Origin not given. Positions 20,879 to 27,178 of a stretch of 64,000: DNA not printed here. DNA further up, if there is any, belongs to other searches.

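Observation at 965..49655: ~49-kb single-operon FAAL/PKS/AMT/NRPS assembly line for a β-amino fatty-acid lipopeptide, probably uncharacterised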

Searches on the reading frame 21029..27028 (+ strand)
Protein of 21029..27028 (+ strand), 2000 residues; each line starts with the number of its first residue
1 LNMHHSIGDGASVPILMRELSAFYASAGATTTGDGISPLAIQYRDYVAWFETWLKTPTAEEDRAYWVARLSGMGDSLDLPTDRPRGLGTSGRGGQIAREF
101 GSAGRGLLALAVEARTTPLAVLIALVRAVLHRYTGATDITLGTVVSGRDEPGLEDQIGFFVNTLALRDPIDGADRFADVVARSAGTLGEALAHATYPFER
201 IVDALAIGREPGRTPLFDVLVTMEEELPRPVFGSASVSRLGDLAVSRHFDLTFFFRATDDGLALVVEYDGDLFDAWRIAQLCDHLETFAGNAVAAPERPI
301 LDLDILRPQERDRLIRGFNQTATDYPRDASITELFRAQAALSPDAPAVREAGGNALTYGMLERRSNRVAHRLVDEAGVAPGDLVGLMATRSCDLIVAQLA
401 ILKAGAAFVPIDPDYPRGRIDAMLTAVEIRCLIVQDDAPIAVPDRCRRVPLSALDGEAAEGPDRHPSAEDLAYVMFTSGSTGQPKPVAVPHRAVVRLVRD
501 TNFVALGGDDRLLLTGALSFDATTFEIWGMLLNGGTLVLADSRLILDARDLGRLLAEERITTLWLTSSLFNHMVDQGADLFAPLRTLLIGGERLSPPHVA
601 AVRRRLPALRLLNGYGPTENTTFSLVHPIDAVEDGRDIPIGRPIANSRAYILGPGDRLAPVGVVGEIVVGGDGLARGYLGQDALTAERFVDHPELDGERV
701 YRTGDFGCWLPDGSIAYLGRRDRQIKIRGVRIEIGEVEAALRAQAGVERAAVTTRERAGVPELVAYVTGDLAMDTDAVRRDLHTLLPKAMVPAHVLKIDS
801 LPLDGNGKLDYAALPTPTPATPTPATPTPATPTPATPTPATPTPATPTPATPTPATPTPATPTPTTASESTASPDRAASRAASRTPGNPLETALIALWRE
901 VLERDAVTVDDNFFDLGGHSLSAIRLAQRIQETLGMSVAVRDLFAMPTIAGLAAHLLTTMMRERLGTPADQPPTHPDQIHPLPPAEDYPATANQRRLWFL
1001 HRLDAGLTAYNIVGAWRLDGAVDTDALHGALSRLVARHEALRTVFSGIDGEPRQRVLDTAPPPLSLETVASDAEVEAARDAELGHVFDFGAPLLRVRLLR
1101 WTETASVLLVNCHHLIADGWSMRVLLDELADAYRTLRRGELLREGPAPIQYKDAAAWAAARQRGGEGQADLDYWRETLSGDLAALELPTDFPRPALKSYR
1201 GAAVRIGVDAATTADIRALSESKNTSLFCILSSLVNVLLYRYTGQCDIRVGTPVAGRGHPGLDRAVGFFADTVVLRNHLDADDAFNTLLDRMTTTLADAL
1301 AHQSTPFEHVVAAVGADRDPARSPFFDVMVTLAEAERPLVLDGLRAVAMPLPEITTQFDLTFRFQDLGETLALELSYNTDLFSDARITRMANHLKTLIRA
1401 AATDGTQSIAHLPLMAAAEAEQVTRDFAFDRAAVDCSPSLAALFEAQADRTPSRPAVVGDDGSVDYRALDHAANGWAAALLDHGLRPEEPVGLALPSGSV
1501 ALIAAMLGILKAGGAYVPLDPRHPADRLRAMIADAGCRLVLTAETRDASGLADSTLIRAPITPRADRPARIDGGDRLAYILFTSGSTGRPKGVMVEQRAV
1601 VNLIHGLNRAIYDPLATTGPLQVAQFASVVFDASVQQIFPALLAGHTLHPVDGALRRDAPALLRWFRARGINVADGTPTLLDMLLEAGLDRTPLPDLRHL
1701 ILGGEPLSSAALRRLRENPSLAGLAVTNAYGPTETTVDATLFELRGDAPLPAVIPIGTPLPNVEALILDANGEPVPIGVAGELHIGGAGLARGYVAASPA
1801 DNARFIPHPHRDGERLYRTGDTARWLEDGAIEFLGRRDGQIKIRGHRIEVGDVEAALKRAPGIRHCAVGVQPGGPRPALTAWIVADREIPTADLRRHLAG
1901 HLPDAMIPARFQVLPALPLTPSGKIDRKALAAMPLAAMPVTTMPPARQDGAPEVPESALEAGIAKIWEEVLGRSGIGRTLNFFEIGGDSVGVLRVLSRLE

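Call 4: search_protein_families(library=pfam, proteins=[window:21029-27028:+])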
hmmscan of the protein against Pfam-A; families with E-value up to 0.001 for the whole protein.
window:21029-27028:+ (2000 aa): 4 families
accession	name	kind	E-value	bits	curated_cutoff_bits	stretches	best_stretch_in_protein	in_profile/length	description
PF00501.34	AMP-binding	-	3.2e-161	536.9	29.9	2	335-679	1-384/384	AMP-binding enzyme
PF00668.25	Condensation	-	6.4e-154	513.4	30.6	2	986-1423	3-455/456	Condensation domain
PF00550.31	PP-binding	-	1.5e-25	89.7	20.8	2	893-956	2-67/67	Phosphopantetheine attachment site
PF13193.12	AMP-binding_C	-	4e-14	53.7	24.5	2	1853-1924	2-76/76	AMP-binding enzyme C-terminal domain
